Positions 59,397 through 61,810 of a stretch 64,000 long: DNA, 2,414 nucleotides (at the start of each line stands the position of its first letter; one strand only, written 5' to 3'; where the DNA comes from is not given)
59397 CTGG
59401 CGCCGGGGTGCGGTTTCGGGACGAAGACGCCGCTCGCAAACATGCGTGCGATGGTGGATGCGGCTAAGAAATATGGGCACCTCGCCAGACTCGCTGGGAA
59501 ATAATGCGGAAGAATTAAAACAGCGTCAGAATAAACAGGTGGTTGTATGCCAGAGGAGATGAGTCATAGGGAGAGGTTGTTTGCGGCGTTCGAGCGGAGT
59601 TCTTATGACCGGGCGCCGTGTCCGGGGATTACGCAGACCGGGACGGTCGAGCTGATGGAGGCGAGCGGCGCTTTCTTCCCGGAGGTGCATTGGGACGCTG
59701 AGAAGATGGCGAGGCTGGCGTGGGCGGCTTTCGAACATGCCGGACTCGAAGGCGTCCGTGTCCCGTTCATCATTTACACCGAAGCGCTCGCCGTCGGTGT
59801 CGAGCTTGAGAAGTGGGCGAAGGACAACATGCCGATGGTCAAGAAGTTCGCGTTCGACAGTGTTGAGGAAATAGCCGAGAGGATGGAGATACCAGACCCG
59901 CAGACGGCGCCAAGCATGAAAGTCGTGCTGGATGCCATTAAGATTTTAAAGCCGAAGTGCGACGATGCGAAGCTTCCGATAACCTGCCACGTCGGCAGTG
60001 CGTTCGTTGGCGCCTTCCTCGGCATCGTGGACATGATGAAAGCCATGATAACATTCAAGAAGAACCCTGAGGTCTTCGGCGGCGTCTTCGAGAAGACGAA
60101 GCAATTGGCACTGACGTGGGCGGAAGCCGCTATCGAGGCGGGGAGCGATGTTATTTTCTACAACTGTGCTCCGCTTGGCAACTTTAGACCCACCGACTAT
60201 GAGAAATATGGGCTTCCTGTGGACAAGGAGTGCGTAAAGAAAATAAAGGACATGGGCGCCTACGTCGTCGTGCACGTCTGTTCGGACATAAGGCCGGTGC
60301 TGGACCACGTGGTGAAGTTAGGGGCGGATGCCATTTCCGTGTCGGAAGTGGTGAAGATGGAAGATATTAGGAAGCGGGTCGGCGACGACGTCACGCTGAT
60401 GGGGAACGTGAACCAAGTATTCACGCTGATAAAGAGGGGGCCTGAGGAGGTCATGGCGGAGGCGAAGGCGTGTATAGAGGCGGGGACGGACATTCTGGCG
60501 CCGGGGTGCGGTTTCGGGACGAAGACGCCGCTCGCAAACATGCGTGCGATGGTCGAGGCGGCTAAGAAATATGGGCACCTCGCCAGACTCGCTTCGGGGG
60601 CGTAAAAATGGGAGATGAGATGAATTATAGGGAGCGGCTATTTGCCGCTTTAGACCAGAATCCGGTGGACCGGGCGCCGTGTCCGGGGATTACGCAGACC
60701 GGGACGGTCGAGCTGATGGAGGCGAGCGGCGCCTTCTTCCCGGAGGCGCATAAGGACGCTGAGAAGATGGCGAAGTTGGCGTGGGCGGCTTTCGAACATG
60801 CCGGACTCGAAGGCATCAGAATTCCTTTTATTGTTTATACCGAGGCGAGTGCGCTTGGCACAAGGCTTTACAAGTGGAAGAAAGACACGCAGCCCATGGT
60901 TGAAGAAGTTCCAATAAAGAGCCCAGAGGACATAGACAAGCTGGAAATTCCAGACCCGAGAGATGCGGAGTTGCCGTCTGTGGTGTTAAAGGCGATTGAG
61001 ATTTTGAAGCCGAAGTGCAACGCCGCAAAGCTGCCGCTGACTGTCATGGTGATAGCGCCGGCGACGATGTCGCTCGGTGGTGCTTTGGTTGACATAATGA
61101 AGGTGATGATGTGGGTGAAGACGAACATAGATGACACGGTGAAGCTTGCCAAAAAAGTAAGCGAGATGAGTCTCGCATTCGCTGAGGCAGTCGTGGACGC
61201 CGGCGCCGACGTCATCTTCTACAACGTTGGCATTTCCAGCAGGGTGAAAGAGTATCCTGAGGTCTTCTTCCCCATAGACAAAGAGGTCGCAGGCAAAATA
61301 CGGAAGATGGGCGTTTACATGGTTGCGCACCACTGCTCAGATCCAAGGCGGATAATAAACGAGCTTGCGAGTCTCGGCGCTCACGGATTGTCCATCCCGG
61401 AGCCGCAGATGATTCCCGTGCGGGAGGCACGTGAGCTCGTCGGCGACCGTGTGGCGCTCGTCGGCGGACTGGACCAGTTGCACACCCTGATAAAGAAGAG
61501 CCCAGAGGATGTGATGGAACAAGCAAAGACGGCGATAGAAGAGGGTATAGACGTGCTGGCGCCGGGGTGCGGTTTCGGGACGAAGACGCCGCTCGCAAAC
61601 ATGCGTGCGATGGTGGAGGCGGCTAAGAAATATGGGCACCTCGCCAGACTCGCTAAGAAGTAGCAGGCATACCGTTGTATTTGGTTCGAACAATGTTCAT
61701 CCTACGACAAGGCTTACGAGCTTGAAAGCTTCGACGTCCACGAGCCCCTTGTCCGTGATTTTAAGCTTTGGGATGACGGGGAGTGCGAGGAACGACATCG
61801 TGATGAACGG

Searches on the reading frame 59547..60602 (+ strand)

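Call 65: search_protein_families(library=pfam, proteins=[window:59547-60602:+], max_evalue=0.00001)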
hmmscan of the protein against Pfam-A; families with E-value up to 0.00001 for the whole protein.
window:59547-60602:+ (352 aa): 1 family
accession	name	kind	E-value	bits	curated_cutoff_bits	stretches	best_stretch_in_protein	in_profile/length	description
PF01208.23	URO-D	-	2.1e-59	201.7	23.9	1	7-342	2-346/346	Uroporphyrinogen decarboxylase (URO-D)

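Call 66: search_protein_families(library=ncbifam, proteins=[window:59547-60602:+], max_evalue=0.00001)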
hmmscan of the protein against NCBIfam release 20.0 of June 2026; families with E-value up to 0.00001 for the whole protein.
window:59547-60602:+ (352 aa): 5 families
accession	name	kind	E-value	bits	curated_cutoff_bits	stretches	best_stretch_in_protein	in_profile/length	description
NF004889.0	PRK06252.1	subfamily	1.3e-78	264.3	244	1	4-342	3-336/340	methylcobalamin:coenzyme M methyltransferase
NF040654.1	MtaA_Meth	equivalog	4.1e-73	246.2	400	1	5-342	1-335/337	methylcobamide:CoM methyltransferase MtaA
TIGR01463.1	mtaA_cmuA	subfamily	1.1e-65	222.1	235.4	1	4-342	2-338/340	MtaA/CmuA family methyltransferase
NF041608.1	methylcob_mtaseMtbA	equivalog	7.7e-59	199.5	600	1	4-342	3-337/339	methylcobamide:CoM methyltransferase MtbA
TIGR01464.1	hemE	equivalog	7.2e-15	54.8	302.95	1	82-340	77-337/338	uroporphyrinogen decarboxylase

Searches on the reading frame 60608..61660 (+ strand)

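Call 65: search_protein_families(library=pfam, proteins=[window:60608-61660:+], max_evalue=0.00001)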
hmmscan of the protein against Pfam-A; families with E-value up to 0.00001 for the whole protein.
window:60608-61660:+ (351 aa): 1 family
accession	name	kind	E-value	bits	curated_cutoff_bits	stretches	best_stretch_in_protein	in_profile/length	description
PF01208.23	URO-D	-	1.7e-56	192.1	23.9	1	8-342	3-346/346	Uroporphyrinogen decarboxylase (URO-D)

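Call 66: search_protein_families(library=ncbifam, proteins=[window:60608-61660:+], max_evalue=0.00001)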
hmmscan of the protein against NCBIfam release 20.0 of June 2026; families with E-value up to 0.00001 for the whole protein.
window:60608-61660:+ (351 aa): 5 families
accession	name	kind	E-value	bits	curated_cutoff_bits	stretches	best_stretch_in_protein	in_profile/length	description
NF040654.1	MtaA_Meth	equivalog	6.6e-80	268.5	400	1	5-342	1-335/337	methylcobamide:CoM methyltransferase MtaA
NF004889.0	PRK06252.1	subfamily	2.3e-79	266.9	244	1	4-342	3-336/340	methylcobalamin:coenzyme M methyltransferase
TIGR01463.1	mtaA_cmuA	subfamily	1.5e-62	211.9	235.4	1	4-342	2-338/340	MtaA/CmuA family methyltransferase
NF041608.1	methylcob_mtaseMtbA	equivalog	2e-58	198.1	600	1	4-342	3-337/339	methylcobamide:CoM methyltransferase MtbA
TIGR01464.1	hemE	equivalog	3e-12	46.2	302.95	1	44-340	39-337/338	uroporphyrinogen decarboxylase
